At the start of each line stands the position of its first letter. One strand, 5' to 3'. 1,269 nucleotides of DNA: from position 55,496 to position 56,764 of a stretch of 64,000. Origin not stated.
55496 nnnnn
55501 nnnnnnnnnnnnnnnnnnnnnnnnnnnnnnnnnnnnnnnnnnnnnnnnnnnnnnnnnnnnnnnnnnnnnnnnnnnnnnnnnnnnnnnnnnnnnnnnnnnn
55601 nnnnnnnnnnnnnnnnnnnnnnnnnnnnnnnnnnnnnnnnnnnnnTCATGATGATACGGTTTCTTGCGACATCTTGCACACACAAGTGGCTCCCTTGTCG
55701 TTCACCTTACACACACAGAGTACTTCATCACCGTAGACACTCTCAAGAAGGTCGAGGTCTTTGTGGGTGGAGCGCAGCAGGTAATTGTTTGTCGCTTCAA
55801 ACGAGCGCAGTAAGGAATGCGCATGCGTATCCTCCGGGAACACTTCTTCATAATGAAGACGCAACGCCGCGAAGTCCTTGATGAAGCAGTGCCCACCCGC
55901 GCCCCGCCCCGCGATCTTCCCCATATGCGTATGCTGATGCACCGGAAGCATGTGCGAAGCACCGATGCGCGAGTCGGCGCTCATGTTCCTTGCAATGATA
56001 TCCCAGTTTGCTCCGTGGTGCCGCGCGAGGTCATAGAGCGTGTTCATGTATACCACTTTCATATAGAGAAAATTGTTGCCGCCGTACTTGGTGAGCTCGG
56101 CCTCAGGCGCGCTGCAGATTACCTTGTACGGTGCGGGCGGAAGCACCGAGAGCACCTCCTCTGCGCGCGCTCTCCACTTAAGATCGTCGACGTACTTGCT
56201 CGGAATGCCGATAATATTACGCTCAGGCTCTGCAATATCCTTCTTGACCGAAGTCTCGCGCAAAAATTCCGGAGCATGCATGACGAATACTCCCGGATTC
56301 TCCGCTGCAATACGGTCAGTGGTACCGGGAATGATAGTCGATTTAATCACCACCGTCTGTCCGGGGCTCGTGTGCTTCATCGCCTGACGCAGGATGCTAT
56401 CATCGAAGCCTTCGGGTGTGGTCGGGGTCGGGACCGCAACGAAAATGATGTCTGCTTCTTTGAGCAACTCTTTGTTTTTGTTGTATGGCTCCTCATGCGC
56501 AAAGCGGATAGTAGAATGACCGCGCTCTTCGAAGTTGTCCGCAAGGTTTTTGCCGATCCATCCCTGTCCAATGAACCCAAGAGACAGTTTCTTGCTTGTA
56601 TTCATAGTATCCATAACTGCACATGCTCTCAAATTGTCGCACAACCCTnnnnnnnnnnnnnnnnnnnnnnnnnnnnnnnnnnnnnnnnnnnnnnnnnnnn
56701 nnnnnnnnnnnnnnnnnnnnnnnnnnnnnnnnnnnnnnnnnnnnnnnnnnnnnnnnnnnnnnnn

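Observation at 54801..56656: Tandem paralogs of a UGDH-like dehydrogenase that lack the UDP-binding C-terminal domain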

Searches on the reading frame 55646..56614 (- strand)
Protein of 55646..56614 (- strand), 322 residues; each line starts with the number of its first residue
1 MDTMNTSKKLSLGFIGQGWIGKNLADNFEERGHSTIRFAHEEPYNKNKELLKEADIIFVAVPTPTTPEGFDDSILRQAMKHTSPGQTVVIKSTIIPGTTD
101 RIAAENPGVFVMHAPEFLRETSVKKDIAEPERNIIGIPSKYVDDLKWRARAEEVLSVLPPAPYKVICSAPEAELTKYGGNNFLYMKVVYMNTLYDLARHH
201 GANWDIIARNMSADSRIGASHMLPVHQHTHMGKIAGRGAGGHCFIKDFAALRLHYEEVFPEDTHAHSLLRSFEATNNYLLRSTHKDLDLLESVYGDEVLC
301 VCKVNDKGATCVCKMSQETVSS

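Call 3: search_protein_families(library=pfam, proteins=[window:55646-56614:-], max_evalue=0.01)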
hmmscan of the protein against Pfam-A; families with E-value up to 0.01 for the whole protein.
window:55646-56614:- (322 aa): 5 families
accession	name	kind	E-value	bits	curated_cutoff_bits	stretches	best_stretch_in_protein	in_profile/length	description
PF03721.20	UDPG_MGDP_dh_N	-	5.4e-16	59.1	27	1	47-140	70-178/187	UDP-glucose/GDP-mannose dehydrogenase family, NAD binding domain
PF00984.24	UDPG_MGDP_dh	-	2.1e-13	50.6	25.4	1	171-258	2-78/94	UDP-glucose/GDP-mannose dehydrogenase family, central domain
PF03446.21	NAD_binding_2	-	5.2e-06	27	21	1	12-105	2-106/161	NAD binding domain of 6-phosphogluconate dehydrogenase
PF03807.23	F420_oxidored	-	0.00011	23.1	21.6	0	12-68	2-74/94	NADP oxidoreductase coenzyme F420-dependent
PF02826.25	2-Hacid_dh_C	-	0.0014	18.4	25.1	1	8-78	35-117/178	D-isomer specific 2-hydroxyacid dehydrogenase, NAD binding domain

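Call 4: search_protein_families(library=ncbifam, proteins=[window:55646-56614:-], max_evalue=0.01)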
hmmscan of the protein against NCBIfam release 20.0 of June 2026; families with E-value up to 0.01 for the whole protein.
window:55646-56614:- (322 aa): 7 families
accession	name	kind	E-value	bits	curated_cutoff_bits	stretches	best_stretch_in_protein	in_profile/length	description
TIGR03026.1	NDP-sugDHase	subfamily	1.5e-32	112.9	189.8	1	47-279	70-296/413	nucleotide sugar dehydrogenase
NF041297.1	UDPGDh_AglM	equivalog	2.1e-21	76.3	670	1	49-256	70-281/429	UDP-glucose 6-dehydrogenase AglM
NF047673.2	TeichurnBiosyTuaD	equivalog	2.4e-17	63.2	700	1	49-254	73-272/439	UDP-glucose 6-dehydrogenase TuaD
NF011631.0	PRK15057.1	equivalog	1.4e-12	47.4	757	1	48-258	68-268/388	UDP-glucose 6-dehydrogenase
NF040825.1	UDPMaNacDH_Arch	equivalog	3.5e-05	22.8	750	1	46-253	68-268/418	UDP-N-acetyl-D-mannosamine dehydrogenase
NF008286.0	PRK11064.1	equivalog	0.0046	15.6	459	0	35-104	57-131/420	UDP-N-acetyl-D-mannosamine dehydrogenase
TIGR01505.1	tartro_sem_red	equivalog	0.0089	15.3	340.75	0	12-115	2-118/291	2-hydroxy-3-oxopropionate reductase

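Call 30: find_homologous_proteins(query=window:55646-56605:-)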
Query window:55646-56605:- (319 aa): 5755 proteins with E <= 0.001 among 7379 candidates; the best 120 are listed.
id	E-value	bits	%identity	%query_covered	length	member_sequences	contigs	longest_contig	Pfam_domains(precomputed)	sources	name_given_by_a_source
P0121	9.8e-217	736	100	100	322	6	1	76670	PF00984.25,PF03446.22,PF03721.21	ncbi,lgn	-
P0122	1.8e-192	657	89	99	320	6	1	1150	PF00984.25,PF03446.22,PF03721.21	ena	-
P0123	1.0e-182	624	85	99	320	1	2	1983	PF00984.25,PF03721.21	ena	-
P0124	5.7e-176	602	81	99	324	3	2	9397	PF00984.25,PF03446.22,PF03721.21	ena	-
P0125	5.0e-160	550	75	97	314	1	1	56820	PF00984.25,PF03446.22,PF03721.21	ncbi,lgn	-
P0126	5.6e-158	543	74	96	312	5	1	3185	PF00984.25,PF03721.21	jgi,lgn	jgi:UDPglucose 6-dehydrogenase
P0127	2.1e-153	528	72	96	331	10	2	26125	PF00984.25,PF03446.22,PF03721.21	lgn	-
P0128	2.9e-147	508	70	97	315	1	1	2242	PF00984.25,PF03721.21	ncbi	-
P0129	4.6e-147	507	70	96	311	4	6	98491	PF00984.25,PF03446.22,PF03721.21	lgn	-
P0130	2.4e-146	505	71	97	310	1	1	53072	PF00984.25,PF03721.21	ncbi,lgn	-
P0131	1.7e-141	489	68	97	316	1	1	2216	PF00984.25,PF03721.21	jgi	jgi:nucleotide sugar dehydrogenase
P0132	6.8e-141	487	68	98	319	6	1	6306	PF00984.25,PF03721.21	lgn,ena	-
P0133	2.1e-140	486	72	91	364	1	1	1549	PF00984.25,PF03446.22,PF03721.21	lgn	-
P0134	5.2e-140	484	68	95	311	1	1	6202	PF00984.25,PF03446.22,PF03721.21,PF03807.24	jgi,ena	-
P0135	1.7e-139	483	70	96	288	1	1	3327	PF00984.25,PF03721.21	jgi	jgi:UDPglucose 6-dehydrogenase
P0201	1.3e-116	407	61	90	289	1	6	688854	PF00984.25,PF03721.21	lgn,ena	-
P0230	1.0e-110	388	59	90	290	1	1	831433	PF00984.25,PF03721.21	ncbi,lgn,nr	ncbi:hypothetical protein K2P56_04885 [Patescibacteria group bacterium]|nr:hypothetical protein [Pat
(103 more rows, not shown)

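Call 39: find_encoding_contigs(protein=P0230, flank=9000, max_places=1)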
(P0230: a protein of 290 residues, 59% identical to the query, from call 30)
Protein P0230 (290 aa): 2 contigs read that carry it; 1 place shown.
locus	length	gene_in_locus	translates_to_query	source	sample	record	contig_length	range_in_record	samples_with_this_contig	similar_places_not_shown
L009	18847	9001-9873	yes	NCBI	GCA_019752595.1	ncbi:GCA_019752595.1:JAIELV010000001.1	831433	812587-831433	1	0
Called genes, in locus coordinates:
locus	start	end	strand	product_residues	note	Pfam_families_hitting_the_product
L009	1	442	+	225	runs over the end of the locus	PF00590:TP_methylase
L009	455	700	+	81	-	-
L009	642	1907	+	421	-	PF13200:DUF4015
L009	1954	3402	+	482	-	-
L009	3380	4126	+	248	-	PF00932:LTD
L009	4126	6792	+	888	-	PF01073:3Beta_HSD (weak), PF01370:Epimerase, PF16363:GDP_Man_Dehyd, PF13439:Glyco_transf_4, PF00534:Glycos_transf_1, PF20706:GT4-conflict, PF13524:Glyco_trans_1_2, PF13692:Glyco_trans_1_4, +3 more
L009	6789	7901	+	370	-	PF13439:Glyco_transf_4, PF13579:Glyco_trans_4_4 (faint), PF00534:Glycos_transf_1, PF13692:Glyco_trans_1_4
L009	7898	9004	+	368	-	PF13579:Glyco_trans_4_4 (weak), PF20706:GT4-conflict (weak), PF00534:Glycos_transf_1, PF13692:Glyco_trans_1_4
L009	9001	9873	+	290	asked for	PF03721:UDPG_MGDP_dh_N, PF00984:UDPG_MGDP_dh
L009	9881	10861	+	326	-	PF01933:CofD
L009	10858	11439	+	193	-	-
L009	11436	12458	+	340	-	PF00534:Glycos_transf_1, PF13692:Glyco_trans_1_4, PF13524:Glyco_trans_1_2 (weak)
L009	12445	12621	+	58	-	-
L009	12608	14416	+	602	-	PF13522:GATase_6, PF12481:DUF3700 (faint), PF13537:GATase_7, PF00733:Asn_synthase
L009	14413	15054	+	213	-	PF13578:Methyltransf_24 (weak)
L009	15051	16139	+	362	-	PF13439:Glyco_transf_4, PF13579:Glyco_trans_4_4 (faint), PF00534:Glycos_transf_1, PF13692:Glyco_trans_1_4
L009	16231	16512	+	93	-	PF12089:DUF3566 (faint)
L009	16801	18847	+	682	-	?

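Call 40: find_encoding_contigs(protein=P0201, flank=9000, max_places=1)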
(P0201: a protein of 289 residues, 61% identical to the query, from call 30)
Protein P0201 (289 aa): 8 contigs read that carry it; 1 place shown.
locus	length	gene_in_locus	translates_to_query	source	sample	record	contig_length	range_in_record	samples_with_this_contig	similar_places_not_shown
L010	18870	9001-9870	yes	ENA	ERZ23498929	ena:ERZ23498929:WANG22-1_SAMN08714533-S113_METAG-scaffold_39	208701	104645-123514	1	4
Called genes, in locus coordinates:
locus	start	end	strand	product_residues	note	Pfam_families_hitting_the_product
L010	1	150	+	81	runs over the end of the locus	-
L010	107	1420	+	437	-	PF13200:DUF4015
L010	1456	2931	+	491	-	-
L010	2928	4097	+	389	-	PF00633:HHH (faint), PF12836:HHH_3, PF00932:LTD (weak)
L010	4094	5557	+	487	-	PF01073:3Beta_HSD (weak), PF01370:Epimerase, PF04321:RmlD_sub_bind (weak), PF16363:GDP_Man_Dehyd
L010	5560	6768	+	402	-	PF13439:Glyco_transf_4 (weak), PF13579:Glyco_trans_4_4 (faint), PF00534:Glycos_transf_1, PF13692:Glyco_trans_1_4, PF20706:GT4-conflict, PF13524:Glyco_trans_1_2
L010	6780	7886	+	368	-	PF13439:Glyco_transf_4, PF13579:Glyco_trans_4_4, PF00534:Glycos_transf_1, PF13692:Glyco_trans_1_4, PF13524:Glyco_trans_1_2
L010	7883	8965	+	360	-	PF13579:Glyco_trans_4_4 (weak), PF13439:Glyco_transf_4 (weak), PF20706:GT4-conflict (weak), PF00534:Glycos_transf_1, PF13692:Glyco_trans_1_4, PF13524:Glyco_trans_1_2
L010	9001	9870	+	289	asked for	PF03721:UDPG_MGDP_dh_N, PF00984:UDPG_MGDP_dh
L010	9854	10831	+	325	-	PF01933:CofD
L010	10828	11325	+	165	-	-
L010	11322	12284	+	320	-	PF13477:Glyco_trans_4_2 (faint), PF00534:Glycos_transf_1, PF13692:Glyco_trans_1_4, PF13524:Glyco_trans_1_2 (weak)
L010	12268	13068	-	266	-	PF00535:Glycos_transf_2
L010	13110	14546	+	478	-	-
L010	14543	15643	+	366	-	PF13439:Glyco_transf_4, PF00534:Glycos_transf_1, PF13692:Glyco_trans_1_4, PF13524:Glyco_trans_1_2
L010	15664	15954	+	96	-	-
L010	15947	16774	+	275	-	PF01636:APH (faint)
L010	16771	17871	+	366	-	PF13477:Glyco_trans_4_2 (weak), PF13439:Glyco_transf_4, PF13579:Glyco_trans_4_4, PF20706:GT4-conflict (weak), PF00534:Glycos_transf_1, PF13692:Glyco_trans_1_4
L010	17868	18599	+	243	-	PF13489:Methyltransf_23, PF07021:MetW, PF08241:Methyltransf_11, PF08242:Methyltransf_12, PF13649:Methyltransf_25, PF13847:Methyltransf_31 (faint)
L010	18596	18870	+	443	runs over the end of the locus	PF04464:Glyphos_transf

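Call 48: search_protein_families(library=pfam, proteins=[L010:4094-5557:+, L010:10828-11325:+, L009:10858-11439:+, L010:1456-2931:+, L010:13110-14546:+], max_evalue=0.05)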
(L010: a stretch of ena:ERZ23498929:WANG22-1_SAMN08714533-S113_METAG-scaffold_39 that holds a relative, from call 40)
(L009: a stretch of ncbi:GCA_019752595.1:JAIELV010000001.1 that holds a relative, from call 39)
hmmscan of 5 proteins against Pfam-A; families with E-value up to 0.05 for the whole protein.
L010:4094-5557:+ (487 aa): 7 families
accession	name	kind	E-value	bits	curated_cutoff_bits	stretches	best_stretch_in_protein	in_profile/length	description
PF01370.27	Epimerase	-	1.6e-38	132.9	20.9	1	9-224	2-237/240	NAD dependent epimerase/dehydratase family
PF16363.11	GDP_Man_Dehyd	-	3.3e-28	99.6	27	1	9-240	1-261/332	GDP-mannose 4,6 dehydratase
PF04321.23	RmlD_sub_bind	-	9.5e-07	28.6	27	1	9-240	4-226/287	RmlD substrate binding domain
PF01073.25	3Beta_HSD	-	3.6e-06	26.6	22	1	9-123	1-122/280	3-beta hydroxysteroid dehydrogenase/isomerase family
PF02719.21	Polysacc_synt_2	-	7.4e-05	22.5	20.2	1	9-263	2-274/293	Polysaccharide biosynthesis protein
PF07993.18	NAD_binding_4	-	8.6e-05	22.3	20.1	0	62-159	83-177/258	Male sterility protein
PF00106.31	adh_short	-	0.042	13.8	26.6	0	6-37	1-32/195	short chain dehydrogenase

L010:10828-11325:+ (165 aa): 3 families
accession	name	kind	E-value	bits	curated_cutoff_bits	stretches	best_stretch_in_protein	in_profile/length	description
PF12710.13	HAD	-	0.0019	19.1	27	1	30-73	76-119/189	haloacid dehalogenase-like hydrolase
PF00702.32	Hydrolase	-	0.0088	16.9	26.4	1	18-118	75-180/191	haloacid dehalogenase-like hydrolase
PF13419.12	HAD_2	-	0.012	16.1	23.8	0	40-126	80-169/178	Haloacid dehalogenase-like hydrolase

L009:10858-11439:+ (193 aa): 1 family
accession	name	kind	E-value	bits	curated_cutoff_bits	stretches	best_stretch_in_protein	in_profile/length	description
PF12710.13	HAD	-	0.04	14.8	27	0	4-100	2-110/189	haloacid dehalogenase-like hydrolase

L010:1456-2931:+ (491 aa): 0 families

L010:13110-14546:+ (478 aa): 0 families

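Call 49: predict_structure(alignment_id=A3)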
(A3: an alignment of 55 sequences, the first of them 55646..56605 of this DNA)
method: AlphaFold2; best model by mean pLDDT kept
length: 319 residues; sequences in the alignment: 55
mean_pLDDT: 88.5   pTM: 0.87
mean pLDDT of the five models: 88.5, 87.2, 87.0, 85.3, 84.6
residues with pLDDT >= 90: 222; 70-90: 59; 50-70: 29; < 50: 9
segments of 3 or more residues with pLDDT < 50: 1-3, 314-318
pLDDT, mean of each block of 10 residues (from residue 1): 74 91 94 95 96 96 93 97 97 97 98 80 92 98 98 96 98 93 92 94 94 87 55 71 93 96 93 88 86 74 71 48
secondary structure, 60 per line:
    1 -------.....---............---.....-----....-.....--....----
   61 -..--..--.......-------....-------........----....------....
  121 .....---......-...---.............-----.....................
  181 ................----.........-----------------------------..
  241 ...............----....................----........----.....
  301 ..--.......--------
elements in order: E8-12 H16-27 E31-35 H41-44 H46-50 E53-56 H70-76 E84-87 H95-102 E107-110 H117-125 E129-134 H142-154 E160-165 H166-196 H201-209 H239-255 H260-279 H284-291 E296-302 E305-311

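Call 77: search_solved_structures(query=L010:4094-5557:+, max_evalue=1e-15)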
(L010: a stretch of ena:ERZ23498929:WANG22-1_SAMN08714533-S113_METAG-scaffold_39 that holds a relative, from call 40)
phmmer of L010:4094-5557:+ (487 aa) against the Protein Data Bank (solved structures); distinct sequences matched with E-value up to 1e-15: 14.
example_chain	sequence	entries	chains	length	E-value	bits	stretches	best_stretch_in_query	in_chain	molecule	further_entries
4lk3_A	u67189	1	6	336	3.9e-25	91.8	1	4-241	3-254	UDP-glucuronic acid decarboxylase 1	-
4gll_A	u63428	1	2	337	4.4e-25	91.7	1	2-241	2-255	UDP-glucuronic acid decarboxylase 1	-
2b69_A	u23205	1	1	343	4.7e-25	91.6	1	2-241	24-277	UDP-glucuronate decarboxylase 1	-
4m55_A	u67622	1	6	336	9.3e-25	90.6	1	4-241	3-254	UDP-glucuronic acid decarboxylase 1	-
8rdg_A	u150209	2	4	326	9.2e-22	80.7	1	9-243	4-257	SDR family NAD(P)-dependent oxidoreductase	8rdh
8rdi_A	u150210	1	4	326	1.2e-21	80.3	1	9-243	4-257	SDR family NAD(P)-dependent oxidoreductase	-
4zrm_A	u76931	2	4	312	1.9e-20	76.4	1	9-280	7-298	UDP-glucose 4-epimerase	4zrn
7ys8_A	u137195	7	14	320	3.9e-20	75.4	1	8-276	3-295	UDP-glucose 4-epimerase | UDP-glucose 4-epimerase along with EC 5.1.3.2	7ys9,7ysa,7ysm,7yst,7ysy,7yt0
6dnt_A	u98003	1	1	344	4.1e-20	75.3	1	6-273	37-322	NAD-dependent epimerase/dehydratase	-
6pmh_A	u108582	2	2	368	8.1e-20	74.3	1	5-241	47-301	UDP-glucose 4-epimerase related protein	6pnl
2p5u_A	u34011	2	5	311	2.2e-19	72.9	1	9-292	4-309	UDP-glucose 4-epimerase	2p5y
6wjb_A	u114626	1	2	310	4.1e-18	68.7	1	3-218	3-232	NAD-dependent epimerase/dehydratase family protein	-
3icp_A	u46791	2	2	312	6.4e-18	68.1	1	9-242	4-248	NAD-dependent epimerase/dehydratase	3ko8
6wj9_A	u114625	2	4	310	2.2e-17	66.3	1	3-218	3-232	NAD-dependent epimerase/dehydratase family protein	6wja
